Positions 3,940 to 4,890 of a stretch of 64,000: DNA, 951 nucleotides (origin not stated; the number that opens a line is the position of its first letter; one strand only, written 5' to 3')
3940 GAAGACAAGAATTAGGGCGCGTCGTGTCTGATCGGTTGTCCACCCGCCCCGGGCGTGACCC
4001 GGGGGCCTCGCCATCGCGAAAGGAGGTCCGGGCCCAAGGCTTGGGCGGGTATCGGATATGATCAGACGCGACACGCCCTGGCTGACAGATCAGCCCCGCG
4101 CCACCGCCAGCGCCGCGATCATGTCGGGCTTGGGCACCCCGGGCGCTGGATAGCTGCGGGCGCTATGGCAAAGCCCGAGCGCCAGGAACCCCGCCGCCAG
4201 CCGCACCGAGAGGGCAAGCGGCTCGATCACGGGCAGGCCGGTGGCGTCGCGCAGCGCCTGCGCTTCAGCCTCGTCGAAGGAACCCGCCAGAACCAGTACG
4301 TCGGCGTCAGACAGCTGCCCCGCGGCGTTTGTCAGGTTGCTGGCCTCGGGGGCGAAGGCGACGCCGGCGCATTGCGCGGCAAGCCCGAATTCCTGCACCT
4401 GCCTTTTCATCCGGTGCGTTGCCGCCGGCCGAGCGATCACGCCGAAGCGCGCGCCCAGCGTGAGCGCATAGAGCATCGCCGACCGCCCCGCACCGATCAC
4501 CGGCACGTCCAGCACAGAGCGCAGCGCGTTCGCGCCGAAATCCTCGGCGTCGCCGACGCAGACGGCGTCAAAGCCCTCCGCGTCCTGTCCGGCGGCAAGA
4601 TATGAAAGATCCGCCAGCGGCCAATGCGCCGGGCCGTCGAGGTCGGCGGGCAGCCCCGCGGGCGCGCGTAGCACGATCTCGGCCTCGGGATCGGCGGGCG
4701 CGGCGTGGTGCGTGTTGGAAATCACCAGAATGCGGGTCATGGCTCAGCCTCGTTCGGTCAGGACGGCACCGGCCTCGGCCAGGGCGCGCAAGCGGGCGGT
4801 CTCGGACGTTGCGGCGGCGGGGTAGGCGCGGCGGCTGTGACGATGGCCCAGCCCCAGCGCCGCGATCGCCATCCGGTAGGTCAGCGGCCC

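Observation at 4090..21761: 14.7 kb translationally coupled operon plus divergent GntR-LeuCD: gene set suggests an undescribed cyclic-amide/hydantoin-to-branched-dicarboxylate catabolic pathway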

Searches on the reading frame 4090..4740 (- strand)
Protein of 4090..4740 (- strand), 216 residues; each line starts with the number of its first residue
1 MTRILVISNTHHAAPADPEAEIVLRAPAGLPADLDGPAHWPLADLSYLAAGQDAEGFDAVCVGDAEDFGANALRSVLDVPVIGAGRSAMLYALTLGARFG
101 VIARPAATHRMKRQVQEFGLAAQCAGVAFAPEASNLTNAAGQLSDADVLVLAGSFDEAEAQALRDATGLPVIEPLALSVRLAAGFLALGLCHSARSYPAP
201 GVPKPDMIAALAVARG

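Call 7: search_protein_families(library=pfam, proteins=[window:4090-4740:-], max_evalue=0.001)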
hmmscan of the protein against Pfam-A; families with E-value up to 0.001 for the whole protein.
window:4090-4740:- (216 aa): 1 family
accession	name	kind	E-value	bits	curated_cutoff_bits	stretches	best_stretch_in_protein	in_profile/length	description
PF01177.27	Asp_Glu_race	-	3.2e-16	60.2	31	1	13-141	19-168/211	Asp/Glu/Hydantoin racemase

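Call 8: search_protein_families(library=ncbifam, proteins=[window:4090-4740:-], max_evalue=0.001)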
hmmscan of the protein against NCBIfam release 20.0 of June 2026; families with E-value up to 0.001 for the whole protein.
window:4090-4740:- (216 aa): 0 families
